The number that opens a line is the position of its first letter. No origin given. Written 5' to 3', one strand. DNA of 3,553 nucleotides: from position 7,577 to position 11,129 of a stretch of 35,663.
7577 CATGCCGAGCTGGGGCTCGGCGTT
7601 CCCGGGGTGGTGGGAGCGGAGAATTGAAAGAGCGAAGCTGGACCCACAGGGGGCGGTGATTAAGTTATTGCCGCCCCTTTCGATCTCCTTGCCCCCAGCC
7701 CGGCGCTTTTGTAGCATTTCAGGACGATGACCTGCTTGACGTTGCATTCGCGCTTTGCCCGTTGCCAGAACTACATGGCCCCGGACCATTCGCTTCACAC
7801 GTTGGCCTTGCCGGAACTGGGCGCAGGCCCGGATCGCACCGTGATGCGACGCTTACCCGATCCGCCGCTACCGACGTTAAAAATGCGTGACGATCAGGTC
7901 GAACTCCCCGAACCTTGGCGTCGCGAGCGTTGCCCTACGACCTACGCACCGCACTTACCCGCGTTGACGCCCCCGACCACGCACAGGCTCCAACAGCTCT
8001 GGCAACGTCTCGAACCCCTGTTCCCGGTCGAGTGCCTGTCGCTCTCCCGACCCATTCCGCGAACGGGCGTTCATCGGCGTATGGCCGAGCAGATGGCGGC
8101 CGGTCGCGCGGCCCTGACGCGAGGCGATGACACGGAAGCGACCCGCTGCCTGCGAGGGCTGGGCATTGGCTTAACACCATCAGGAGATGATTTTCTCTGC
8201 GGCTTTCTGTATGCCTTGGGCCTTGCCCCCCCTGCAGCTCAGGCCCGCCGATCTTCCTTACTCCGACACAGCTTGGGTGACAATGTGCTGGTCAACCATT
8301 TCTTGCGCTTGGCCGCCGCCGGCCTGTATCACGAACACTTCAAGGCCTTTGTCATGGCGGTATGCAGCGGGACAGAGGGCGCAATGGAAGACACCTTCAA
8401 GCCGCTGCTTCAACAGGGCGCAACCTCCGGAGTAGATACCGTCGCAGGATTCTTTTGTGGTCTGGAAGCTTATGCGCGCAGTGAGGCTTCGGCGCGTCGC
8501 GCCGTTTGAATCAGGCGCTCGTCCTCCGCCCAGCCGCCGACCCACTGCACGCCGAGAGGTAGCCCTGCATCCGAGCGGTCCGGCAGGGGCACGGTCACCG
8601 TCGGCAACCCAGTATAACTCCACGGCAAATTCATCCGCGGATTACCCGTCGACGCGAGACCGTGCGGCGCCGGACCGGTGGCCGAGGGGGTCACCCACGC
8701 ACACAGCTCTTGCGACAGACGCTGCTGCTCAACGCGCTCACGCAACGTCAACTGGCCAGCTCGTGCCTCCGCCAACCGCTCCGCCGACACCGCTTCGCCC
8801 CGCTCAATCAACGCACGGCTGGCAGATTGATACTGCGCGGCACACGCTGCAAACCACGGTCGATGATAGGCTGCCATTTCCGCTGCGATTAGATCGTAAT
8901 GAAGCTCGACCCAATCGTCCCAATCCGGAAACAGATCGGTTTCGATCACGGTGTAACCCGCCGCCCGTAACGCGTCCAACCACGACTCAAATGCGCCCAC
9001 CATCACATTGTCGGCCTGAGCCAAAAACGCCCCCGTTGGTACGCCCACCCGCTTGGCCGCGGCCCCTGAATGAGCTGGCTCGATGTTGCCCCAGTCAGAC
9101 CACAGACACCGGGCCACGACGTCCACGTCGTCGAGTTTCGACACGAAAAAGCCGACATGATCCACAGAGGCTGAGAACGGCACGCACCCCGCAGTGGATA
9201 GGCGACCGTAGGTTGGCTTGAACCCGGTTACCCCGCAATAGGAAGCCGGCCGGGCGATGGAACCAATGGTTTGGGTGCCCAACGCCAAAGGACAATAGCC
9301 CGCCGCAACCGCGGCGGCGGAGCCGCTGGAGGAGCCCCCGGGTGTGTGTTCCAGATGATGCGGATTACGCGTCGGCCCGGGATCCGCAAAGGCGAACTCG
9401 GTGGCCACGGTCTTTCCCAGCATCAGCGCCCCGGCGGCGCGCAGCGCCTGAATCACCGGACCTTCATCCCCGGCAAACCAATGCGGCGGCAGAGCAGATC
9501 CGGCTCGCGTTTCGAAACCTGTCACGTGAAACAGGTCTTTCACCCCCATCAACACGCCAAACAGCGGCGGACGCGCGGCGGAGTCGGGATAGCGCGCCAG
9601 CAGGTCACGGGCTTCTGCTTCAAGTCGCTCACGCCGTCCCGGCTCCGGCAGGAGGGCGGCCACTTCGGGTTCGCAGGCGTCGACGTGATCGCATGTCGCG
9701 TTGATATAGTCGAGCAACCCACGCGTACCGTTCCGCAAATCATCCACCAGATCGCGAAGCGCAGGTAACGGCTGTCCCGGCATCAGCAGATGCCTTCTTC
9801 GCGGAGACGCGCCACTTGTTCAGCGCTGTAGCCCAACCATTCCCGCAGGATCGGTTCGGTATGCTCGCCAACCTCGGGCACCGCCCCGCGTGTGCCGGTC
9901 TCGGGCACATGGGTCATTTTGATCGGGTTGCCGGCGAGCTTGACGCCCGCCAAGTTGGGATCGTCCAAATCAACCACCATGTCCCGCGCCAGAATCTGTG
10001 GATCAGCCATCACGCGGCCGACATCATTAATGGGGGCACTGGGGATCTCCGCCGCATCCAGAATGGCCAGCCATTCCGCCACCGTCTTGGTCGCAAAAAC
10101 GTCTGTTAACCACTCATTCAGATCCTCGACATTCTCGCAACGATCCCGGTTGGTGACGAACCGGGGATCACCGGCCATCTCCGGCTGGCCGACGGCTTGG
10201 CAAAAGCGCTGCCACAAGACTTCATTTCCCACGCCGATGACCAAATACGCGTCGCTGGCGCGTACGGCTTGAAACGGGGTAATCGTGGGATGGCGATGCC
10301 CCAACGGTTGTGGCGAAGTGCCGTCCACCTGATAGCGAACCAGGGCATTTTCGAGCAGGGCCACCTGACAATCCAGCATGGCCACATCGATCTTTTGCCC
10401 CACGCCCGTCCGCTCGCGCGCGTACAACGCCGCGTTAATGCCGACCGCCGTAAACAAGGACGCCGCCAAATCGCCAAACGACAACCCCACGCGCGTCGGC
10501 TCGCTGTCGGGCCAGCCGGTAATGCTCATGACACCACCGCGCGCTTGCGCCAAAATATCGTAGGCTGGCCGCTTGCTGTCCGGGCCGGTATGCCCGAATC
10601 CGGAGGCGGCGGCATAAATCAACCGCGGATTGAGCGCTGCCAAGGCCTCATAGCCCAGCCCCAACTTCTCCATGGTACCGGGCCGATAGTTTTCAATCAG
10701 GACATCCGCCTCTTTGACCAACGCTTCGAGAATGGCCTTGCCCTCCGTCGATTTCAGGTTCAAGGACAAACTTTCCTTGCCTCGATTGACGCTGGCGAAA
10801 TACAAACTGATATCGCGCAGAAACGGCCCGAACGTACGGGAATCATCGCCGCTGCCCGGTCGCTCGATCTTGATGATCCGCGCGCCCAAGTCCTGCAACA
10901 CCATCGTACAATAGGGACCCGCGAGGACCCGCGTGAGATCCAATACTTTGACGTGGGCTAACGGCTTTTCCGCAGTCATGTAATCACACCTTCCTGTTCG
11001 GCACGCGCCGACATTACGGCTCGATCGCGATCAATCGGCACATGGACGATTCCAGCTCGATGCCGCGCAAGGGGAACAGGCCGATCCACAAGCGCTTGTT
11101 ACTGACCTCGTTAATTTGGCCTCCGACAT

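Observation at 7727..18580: Mo-hydroxylase + FdrA/DUF1116/DUF2877 + cyclase-hydrolase + CoA-transferase + amidase: candidate undescribed cyclic-ureide to oxalurate/oxamate/oxalate pathway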

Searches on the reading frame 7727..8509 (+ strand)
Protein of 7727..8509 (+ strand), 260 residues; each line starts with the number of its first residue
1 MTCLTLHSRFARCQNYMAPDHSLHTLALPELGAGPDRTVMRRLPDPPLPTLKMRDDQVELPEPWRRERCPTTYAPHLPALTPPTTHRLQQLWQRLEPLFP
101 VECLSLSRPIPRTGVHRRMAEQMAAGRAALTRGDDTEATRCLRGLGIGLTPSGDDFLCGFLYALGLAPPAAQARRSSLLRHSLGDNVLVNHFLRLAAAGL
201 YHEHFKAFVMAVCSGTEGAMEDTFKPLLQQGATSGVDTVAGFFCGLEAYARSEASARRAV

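Call 3: search_protein_families(library=pfam, proteins=[window:7727-8509:+])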
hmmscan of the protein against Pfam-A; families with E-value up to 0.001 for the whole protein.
window:7727-8509:+ (260 aa): 1 family
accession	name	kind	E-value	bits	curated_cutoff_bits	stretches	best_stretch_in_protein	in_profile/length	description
PF11392.14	AllH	-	9.9e-20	71.7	25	1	144-246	3-109/109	Oxamate carbamoyltransferase subunit AllH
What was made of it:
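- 7727..8509 (+): AllH/DUF2877 subunit of the triad (260 aa). It converges on the operon end and overlaps it by 40 nt. PF11392 72 bits (call 3).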

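Call 5: search_protein_families(library=ncbifam, proteins=[window:7727-8509:+], max_evalue=0.00001)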
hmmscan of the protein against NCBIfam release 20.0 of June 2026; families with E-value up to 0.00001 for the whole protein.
window:7727-8509:+ (260 aa): 0 families

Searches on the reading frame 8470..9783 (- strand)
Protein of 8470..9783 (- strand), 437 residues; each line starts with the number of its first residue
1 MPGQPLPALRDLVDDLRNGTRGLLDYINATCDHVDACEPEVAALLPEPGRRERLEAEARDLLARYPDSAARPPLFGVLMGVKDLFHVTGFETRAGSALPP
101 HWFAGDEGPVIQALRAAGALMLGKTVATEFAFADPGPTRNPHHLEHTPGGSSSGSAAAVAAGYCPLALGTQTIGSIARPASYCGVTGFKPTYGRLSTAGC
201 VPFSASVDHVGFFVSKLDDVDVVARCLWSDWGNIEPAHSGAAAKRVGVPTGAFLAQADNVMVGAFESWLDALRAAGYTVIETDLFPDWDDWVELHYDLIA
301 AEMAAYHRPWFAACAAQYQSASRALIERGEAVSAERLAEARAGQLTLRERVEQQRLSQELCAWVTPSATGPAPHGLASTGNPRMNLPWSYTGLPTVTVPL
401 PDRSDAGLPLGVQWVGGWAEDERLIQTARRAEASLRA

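Call 3: search_protein_families(library=pfam, proteins=[window:8470-9783:-])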
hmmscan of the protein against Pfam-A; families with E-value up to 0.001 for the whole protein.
window:8470-9783:- (437 aa): 1 family
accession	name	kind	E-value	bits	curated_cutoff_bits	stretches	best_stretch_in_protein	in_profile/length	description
PF01425.27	Amidase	-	1e-66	226.3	27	1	27-424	3-444/445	Amidase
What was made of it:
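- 8470..9783 (-): Amidase-signature amidase (437 aa), proposed malonamidase. PF01425 226 bits (call 3).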

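Call 5: search_protein_families(library=ncbifam, proteins=[window:8470-9783:-], max_evalue=0.00001)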
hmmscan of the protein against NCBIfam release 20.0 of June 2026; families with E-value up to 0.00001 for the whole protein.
window:8470-9783:- (437 aa): 26 families (the best 25 are shown)
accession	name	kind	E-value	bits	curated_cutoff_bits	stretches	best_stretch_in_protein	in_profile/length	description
NF005460.0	PRK07056.1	subfamily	7.4e-57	193.3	447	1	5-435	6-453/457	amidase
NF006169.0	PRK08310.1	equivalog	2.7e-55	188.4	391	1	67-433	19-392/395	amidase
NF006631.0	PRK09201.1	equivalog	8.2e-54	183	461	1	11-432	11-452/466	AtzE family amidohydrolase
NF005688.0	PRK07488.1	equivalog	7.3e-52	176.8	532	1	9-284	13-289/474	indoleacetamide hydrolase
TIGR02715.1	amido_AtzE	subfamily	2.3e-51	175.2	425.75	1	13-432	6-445/452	AtzE family amidohydrolase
TIGR00132.1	gatA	equivalog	6.7e-51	173.5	481.1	1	70-302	54-303/466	Asp-tRNA(Asn)/Glu-tRNA(Gln) amidotransferase subunit GatA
NF006043.0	PRK08186.1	subfamily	1.8e-45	155.5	487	1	11-434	11-447/600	allophanate hydrolase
NF004815.0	PRK06169.1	equivalog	2.9e-44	151.4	506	1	11-435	14-459/471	amidase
TIGR02713.1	allophanate_hyd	equivalog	7.4e-43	146.9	511.05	1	51-432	10-410/563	allophanate hydrolase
NF004766.0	PRK06102.1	equivalog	5e-42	144.5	559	1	51-436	49-452/455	amidase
NF004622.0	PRK05962.1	equivalog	2e-41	142.2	463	1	51-373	32-358/431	amidase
NF006006.0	PRK08137.1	equivalog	1.6e-40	139.4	534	1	52-316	79-367/529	amidase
NF005450.0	PRK07042.1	equivalog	9e-38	129.9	458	1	11-196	11-200/464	amidase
NF004717.0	PRK06061.1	equivalog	1.7e-37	129.2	498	1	5-434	15-466/483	amidase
NF004816.0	PRK06170.1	equivalog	5e-37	127.7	503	1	26-203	31-211/493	amidase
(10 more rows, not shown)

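Call 22: search_solved_structures(query=window:8470-9783:-, max_evalue=1e-20)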
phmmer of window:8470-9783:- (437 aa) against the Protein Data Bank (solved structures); distinct sequences matched with E-value up to 1e-20: 32.
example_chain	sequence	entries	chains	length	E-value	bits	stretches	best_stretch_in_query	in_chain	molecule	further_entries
1ock_A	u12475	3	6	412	1.4e-51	179.2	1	68-432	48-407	MALONAMIDASE E2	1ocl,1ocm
1o9o_A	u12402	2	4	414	3.8e-51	177.8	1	68-432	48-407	MALONAMIDASE E2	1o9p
1obl_A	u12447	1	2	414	3.8e-51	177.8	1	68-432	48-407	MALONAMIDASE E2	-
1obk_A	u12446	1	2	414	4.4e-51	177.6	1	68-432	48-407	MALONAMIDASE E2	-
1o9q_A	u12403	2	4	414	5.5e-51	177.2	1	68-432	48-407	MALONAMIDASE E2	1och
1obj_A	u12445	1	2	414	7.2e-51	176.9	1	68-432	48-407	MALONAMIDASE E2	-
1obi_A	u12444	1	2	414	8.7e-51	176.6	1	68-432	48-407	MALONAMIDASE E2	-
1o9n_A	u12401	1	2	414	1.2e-50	176.1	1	68-432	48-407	MALONAMIDASE E2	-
3h0l_A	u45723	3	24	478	2.2e-38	135.7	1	71-282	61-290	Glutamyl-tRNA(Gln) amidotransferase subunit A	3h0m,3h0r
3kfu_E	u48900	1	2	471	3.2e-36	128.6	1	72-221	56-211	Glutamyl-tRNA(Gln) amidotransferase subunit A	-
6c62_A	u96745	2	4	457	1.5e-35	126.4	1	20-269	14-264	Biuret hydrolase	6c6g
2df4_A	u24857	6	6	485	1.7e-33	119.6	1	28-226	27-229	Glutamyl-tRNA(Gln) amidotransferase subunit A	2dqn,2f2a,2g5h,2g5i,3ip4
2dc0_A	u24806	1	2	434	5.1e-33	118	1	57-432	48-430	probable amidase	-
2gi3_A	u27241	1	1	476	2e-30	109.5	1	72-223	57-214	Glutamyl-tRNA(Gln) amidotransferase subunit A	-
3al0_A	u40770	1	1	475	2e-30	109.5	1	72-223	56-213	Glutamyl-tRNA(Gln) amidotransferase subunit A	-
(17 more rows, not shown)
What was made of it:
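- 8470..9783 (-): Best solved relative is malonamidase E2, E = 1e-51, nearly full length; the next hit, GatA, scores 136 bits (call 22).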

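Call 61: search_solved_structures(query=window:8470-9783:-, max_evalue=1e-45, show_alignments=1)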
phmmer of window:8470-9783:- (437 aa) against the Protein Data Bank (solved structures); distinct sequences matched with E-value up to 1e-45: 8.
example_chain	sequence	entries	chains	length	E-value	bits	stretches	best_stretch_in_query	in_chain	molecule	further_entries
1ock_A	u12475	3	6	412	1.4e-51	179.2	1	68-432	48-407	MALONAMIDASE E2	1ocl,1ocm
1o9o_A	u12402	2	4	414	3.8e-51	177.8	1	68-432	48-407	MALONAMIDASE E2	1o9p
1obl_A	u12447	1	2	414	3.8e-51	177.8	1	68-432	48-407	MALONAMIDASE E2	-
1obk_A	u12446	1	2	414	4.4e-51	177.6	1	68-432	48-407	MALONAMIDASE E2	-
1o9q_A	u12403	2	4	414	5.5e-51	177.2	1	68-432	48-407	MALONAMIDASE E2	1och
1obj_A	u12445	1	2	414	7.2e-51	176.9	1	68-432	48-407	MALONAMIDASE E2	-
1obi_A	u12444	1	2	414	8.7e-51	176.6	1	68-432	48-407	MALONAMIDASE E2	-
1o9n_A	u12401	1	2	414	1.2e-50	176.1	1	68-432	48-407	MALONAMIDASE E2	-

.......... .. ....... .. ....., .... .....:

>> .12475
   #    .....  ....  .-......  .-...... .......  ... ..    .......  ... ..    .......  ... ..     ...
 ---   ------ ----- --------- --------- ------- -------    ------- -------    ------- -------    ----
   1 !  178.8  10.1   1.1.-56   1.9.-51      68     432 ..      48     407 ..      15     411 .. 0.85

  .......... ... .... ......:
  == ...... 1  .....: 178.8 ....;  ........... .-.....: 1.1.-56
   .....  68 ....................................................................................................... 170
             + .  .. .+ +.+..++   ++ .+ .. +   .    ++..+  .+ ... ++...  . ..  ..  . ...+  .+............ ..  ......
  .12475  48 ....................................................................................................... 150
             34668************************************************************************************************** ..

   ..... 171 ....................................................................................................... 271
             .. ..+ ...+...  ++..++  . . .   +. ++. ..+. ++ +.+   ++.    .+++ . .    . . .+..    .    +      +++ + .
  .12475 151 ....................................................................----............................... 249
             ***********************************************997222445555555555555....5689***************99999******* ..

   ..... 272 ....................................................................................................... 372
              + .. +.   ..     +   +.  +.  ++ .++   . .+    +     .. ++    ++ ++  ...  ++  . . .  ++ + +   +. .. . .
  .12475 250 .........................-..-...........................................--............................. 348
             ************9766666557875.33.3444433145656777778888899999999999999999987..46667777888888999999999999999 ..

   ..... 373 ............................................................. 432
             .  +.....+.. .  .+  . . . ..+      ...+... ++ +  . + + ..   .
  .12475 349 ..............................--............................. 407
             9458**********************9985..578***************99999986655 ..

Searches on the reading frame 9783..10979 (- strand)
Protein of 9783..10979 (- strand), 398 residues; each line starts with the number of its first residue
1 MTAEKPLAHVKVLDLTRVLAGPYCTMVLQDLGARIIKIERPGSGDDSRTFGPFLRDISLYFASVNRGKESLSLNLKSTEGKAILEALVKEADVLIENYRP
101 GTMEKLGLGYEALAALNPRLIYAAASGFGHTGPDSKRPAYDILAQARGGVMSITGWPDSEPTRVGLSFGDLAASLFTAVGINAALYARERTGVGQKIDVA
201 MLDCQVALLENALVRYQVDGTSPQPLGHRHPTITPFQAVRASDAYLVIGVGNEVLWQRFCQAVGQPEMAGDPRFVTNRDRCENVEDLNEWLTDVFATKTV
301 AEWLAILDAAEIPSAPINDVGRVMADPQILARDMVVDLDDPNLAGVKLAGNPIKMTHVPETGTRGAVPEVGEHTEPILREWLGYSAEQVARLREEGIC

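Call 3: search_protein_families(library=pfam, proteins=[window:9783-10979:-])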
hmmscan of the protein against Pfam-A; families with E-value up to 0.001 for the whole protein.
window:9783-10979:- (398 aa): 1 family
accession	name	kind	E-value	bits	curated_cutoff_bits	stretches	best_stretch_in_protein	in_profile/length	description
PF02515.22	CoA_transf_3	-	8.4e-131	436.9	23.3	1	7-374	1-366/366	CoA-transferase family III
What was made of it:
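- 9783..10979 (-): Family-III CoA-transferase (398 aa), proposed malonate (or methylmalonate) CoA-transferase. PF02515 437 bits (call 3).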

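Call 5: search_protein_families(library=ncbifam, proteins=[window:9783-10979:-], max_evalue=0.00001)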
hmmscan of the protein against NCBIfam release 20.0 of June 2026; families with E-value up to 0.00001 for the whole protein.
window:9783-10979:- (398 aa): 7 families
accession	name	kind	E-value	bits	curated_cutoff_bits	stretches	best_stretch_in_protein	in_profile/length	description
NF008511.0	PRK11430.1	equivalog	1.3e-112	376.7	522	1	4-380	7-378/381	CoA:oxalate CoA-transferase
NF041294.1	Scnl_mescCoAtase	equivalog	1.8e-102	343.4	700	1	7-378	4-380/381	succinyl-CoA:mesaconate CoA-transferase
NF052585.1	SucGlutTfsCaiB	equivalog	3.8e-102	341.8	750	1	2-380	3-387/394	succinate--glutarate CoA-transferase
NF003809.0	PRK05398.1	subfamily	5.7e-86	288.7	442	2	4-209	2-208/416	formyl-CoA transferase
TIGR03253.1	oxalate_frc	equivalog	8e-85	285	504.2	2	5-208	2-206/416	formyl-CoA transferase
NF002914.1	PRK03525.1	equivalog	2.8e-39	135.2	413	1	6-397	9-396/400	L-carnitine CoA-transferase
TIGR04253.1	mesacon_CoA_iso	equivalog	3e-23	82.5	725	1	10-397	6-399/403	2-methylfumaryl-CoA isomerase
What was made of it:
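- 9783..10979 (-): YfdE equivalog cut-off not met (call 5).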

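Call 23: search_solved_structures(query=window:9783-10979:-, max_evalue=1e-20)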
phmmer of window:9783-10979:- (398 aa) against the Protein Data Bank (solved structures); distinct sequences matched with E-value up to 1e-20: 32.
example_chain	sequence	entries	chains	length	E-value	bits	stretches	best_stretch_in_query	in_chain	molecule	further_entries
4hl6_A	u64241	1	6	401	6.2e-97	328.4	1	5-381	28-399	Uncharacterized protein YfdE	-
9br7_A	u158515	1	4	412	1.7e-89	303.9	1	4-397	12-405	Succinate--hydroxymethylglutarate CoA-transferase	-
9br6_A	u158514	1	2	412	4.4e-89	302.6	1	4-397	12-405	Succinate--hydroxymethylglutarate CoA-transferase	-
10uh_A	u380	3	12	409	2.1e-86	293.7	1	6-397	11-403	Formyl-coenzyme a transferase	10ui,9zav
4ed9_A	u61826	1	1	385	8.1e-86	291.8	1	5-344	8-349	CAIB/BAIF family protein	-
1pqy_A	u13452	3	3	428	2.2e-62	214.7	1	2-208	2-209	Hypothetical protein yfdW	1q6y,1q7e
1pt5_A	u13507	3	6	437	4.3e-62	213.7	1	5-208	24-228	Hypothetical protein yfdW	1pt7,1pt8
3ubm_A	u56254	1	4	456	2.6e-57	197.9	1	4-208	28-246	Formyl-CoA:oxalate CoA-transferase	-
2vjp_A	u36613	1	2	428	2.9e-57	197.8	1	5-210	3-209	FORMYL-COENZYME A TRANSFERASE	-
2vjo_A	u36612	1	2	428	9.4e-57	196.1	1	5-210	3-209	FORMYL-COENZYME A TRANSFERASE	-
2vjn_A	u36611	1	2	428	1.3e-56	195.7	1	5-210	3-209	FORMYL-COENZYME A TRANSFERASE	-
1p5h_A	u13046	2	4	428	1.3e-56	195.7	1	5-210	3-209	Formyl-coenzyme A transferase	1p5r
2vjk_A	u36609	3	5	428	1.3e-56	195.7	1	5-210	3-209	FORMYL-COENZYME A TRANSFERASE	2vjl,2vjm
1t4c_A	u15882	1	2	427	1.7e-56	195.3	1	5-210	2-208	Formyl-CoA:oxalate CoA-transferase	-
2vjq_A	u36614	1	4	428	3.1e-56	194.4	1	5-210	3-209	FORMYL-COENZYME A TRANSFERASE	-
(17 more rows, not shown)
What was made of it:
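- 9783..10979 (-): Best relatives are YfdE (328 bits) and SUGCT (304 bits) (call 23).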
